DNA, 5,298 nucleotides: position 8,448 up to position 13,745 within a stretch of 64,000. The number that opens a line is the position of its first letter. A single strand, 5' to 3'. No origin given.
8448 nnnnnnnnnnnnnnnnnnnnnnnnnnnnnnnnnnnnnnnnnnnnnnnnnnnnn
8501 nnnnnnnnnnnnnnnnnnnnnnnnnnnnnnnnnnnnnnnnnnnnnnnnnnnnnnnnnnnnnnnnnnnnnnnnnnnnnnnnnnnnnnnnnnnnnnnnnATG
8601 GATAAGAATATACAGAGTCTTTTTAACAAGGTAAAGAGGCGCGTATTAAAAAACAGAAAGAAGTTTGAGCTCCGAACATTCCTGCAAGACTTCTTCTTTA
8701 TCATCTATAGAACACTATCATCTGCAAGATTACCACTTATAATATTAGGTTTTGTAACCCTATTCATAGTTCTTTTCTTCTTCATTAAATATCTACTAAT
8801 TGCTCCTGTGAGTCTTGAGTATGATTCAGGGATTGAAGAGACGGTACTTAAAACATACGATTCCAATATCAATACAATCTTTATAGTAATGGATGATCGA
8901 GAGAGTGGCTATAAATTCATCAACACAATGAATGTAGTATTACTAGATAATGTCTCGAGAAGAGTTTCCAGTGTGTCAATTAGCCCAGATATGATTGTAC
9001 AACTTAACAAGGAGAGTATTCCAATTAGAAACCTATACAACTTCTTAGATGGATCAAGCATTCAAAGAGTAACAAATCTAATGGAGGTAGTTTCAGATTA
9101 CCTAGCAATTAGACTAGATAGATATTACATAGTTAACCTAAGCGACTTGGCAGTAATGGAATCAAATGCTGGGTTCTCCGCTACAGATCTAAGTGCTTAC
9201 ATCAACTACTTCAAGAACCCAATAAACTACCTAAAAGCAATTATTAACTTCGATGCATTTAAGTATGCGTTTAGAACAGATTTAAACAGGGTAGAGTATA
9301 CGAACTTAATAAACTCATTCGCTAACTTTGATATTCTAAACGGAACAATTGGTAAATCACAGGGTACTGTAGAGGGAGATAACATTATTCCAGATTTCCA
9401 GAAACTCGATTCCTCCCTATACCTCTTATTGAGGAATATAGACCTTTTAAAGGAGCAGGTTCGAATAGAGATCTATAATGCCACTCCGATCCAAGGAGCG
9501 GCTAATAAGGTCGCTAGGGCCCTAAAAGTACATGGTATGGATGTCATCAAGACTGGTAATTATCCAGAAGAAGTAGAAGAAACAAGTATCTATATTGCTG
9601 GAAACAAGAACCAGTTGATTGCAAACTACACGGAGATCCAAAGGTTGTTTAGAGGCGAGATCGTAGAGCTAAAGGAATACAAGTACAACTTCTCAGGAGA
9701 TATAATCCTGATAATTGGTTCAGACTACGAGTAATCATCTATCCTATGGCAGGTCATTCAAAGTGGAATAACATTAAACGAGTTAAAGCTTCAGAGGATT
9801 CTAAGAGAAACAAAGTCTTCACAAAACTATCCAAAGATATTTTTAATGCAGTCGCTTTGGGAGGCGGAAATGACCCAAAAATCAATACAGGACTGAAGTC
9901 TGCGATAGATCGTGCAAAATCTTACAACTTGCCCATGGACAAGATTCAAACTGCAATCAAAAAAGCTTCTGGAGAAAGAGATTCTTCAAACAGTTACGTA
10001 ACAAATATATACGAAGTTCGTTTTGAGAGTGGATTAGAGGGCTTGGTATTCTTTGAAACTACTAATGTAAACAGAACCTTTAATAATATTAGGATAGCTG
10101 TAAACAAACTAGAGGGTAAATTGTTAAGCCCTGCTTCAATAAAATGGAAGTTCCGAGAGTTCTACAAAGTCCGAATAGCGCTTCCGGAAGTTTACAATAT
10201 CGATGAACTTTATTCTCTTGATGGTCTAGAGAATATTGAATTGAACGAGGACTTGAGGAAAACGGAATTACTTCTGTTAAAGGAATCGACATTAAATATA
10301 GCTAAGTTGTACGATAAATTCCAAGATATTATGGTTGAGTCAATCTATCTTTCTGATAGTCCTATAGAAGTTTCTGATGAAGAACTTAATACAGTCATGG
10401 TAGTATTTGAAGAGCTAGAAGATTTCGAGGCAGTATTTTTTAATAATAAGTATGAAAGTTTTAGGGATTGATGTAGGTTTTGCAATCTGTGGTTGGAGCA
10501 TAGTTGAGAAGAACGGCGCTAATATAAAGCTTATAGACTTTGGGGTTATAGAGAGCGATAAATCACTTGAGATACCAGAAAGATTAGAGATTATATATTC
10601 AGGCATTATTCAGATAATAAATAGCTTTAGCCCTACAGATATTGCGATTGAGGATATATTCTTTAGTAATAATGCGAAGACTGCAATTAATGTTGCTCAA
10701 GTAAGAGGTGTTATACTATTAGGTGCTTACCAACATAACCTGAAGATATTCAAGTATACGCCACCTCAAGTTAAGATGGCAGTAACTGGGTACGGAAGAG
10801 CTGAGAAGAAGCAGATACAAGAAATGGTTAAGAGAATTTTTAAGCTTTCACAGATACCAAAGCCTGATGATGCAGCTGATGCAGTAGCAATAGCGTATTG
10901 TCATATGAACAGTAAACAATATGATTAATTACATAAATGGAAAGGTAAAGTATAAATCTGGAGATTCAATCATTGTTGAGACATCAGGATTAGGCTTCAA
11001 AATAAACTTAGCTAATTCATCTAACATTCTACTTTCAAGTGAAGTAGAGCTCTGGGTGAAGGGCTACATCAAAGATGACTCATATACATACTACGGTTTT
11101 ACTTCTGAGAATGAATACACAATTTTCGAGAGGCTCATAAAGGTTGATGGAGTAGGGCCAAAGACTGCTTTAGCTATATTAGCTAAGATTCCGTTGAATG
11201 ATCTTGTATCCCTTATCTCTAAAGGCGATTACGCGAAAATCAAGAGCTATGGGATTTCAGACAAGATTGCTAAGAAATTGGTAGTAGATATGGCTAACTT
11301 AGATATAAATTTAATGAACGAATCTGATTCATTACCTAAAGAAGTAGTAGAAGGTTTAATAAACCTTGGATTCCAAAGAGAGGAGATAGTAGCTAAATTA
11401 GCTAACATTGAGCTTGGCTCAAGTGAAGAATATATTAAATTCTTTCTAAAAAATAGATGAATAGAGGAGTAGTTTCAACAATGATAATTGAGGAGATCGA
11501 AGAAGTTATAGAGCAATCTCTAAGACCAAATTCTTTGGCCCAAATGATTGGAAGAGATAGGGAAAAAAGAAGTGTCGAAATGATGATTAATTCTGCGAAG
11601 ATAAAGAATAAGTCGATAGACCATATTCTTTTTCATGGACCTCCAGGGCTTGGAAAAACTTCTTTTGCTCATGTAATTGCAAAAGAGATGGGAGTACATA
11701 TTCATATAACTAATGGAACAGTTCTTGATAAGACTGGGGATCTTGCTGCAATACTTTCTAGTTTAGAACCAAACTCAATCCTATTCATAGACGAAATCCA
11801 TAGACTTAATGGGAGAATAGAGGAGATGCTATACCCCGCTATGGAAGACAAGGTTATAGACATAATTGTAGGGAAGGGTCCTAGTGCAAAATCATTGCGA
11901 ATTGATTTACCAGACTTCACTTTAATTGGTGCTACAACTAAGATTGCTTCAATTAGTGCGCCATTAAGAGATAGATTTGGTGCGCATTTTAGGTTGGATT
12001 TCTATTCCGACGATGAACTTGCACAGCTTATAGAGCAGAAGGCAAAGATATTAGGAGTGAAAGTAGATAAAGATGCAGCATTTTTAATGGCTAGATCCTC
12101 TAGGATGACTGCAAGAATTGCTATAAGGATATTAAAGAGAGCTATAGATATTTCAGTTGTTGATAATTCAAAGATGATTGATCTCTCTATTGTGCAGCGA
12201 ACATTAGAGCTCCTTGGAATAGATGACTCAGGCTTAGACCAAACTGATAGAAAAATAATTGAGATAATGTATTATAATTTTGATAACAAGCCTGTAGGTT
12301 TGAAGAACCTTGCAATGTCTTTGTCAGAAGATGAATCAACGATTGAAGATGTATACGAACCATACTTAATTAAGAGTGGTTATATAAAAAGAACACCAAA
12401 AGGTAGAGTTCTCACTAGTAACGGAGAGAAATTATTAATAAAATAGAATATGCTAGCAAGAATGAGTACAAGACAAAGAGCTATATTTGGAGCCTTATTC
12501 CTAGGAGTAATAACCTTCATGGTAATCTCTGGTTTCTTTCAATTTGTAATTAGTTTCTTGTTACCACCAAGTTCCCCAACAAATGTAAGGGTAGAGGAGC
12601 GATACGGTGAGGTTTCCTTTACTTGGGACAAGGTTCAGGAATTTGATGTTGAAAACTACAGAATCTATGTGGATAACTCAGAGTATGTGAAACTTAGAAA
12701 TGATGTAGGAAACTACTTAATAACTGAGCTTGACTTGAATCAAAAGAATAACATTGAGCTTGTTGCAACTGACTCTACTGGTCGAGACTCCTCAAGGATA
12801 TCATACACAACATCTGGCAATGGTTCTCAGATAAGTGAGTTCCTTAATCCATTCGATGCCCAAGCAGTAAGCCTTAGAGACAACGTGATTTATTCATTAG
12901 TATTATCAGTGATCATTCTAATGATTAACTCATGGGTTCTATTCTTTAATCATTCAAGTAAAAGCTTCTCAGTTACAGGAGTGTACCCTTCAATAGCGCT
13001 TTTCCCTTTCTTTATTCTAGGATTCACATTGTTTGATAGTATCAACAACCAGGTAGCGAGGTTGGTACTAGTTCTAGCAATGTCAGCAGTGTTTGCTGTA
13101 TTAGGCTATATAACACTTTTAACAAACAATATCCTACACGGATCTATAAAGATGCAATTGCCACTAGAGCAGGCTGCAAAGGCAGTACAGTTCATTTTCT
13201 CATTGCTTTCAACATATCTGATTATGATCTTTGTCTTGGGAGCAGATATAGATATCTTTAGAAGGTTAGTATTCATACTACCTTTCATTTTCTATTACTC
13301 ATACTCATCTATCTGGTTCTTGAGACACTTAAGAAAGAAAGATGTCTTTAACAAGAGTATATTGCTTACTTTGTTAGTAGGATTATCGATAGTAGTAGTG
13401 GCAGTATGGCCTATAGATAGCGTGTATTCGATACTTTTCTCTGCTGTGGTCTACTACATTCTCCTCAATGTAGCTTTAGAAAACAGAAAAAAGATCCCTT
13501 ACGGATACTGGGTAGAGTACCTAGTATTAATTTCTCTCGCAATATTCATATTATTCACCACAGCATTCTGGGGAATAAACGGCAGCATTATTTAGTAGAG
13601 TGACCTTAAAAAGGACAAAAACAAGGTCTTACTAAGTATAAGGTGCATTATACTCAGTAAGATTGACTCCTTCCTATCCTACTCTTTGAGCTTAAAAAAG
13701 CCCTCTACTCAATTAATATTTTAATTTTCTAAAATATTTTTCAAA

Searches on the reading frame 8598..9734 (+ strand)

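Call 32: search_protein_families(library=pfam, proteins=[window:8598-9734:+], max_evalue=0.00001)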
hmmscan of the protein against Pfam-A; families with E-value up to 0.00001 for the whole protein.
window:8598-9734:+ (378 aa): 1 family
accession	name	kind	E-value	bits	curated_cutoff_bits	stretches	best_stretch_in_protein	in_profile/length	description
PF13399.11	LytR_C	-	1.2e-11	45.8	22.2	1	287-377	1-86/86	LytR cell envelope-related transcriptional attenuator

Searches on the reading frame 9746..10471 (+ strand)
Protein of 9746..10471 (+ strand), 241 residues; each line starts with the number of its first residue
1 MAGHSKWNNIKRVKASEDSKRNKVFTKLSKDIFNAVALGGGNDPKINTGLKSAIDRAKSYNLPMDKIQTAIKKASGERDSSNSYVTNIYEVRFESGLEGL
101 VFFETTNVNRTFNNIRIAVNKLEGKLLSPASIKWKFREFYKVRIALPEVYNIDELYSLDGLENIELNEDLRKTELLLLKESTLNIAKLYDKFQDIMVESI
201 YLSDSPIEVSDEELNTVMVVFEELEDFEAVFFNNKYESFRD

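Call 45: search_protein_families(library=pfam, proteins=[window:9746-10471:+], max_evalue=1)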
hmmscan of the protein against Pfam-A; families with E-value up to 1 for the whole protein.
window:9746-10471:+ (241 aa): 2 families
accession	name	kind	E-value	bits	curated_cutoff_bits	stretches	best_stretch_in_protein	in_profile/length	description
PF20772.2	TACO1_YebC_N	-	7.4e-25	87.7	36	1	5-77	1-73/73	TACO1/YebC protein N-terminal domain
PF01709.26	Transcrip_reg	-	1.1e-11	45.2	27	1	86-230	3-153/160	TACO1/YebC second and third domain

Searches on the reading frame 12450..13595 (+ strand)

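Call 32: search_protein_families(library=pfam, proteins=[window:12450-13595:+], max_evalue=0.00001)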
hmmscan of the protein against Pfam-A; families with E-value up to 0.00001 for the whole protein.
window:12450-13595:+ (381 aa): 0 families

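Call 45: search_protein_families(library=pfam, proteins=[window:12450-13595:+], max_evalue=1)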
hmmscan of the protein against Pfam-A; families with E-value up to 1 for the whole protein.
window:12450-13595:+ (381 aa): 2 families
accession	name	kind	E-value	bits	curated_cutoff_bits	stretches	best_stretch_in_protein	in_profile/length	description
PF00041.27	fn3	-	0.01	16.4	25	1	41-116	1-79/84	Fibronectin type III domain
PF25523.1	Ig_RIMBP2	-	0.13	12.8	27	1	39-108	2-84/105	RIMBP2-like, immunoglobulin-like domain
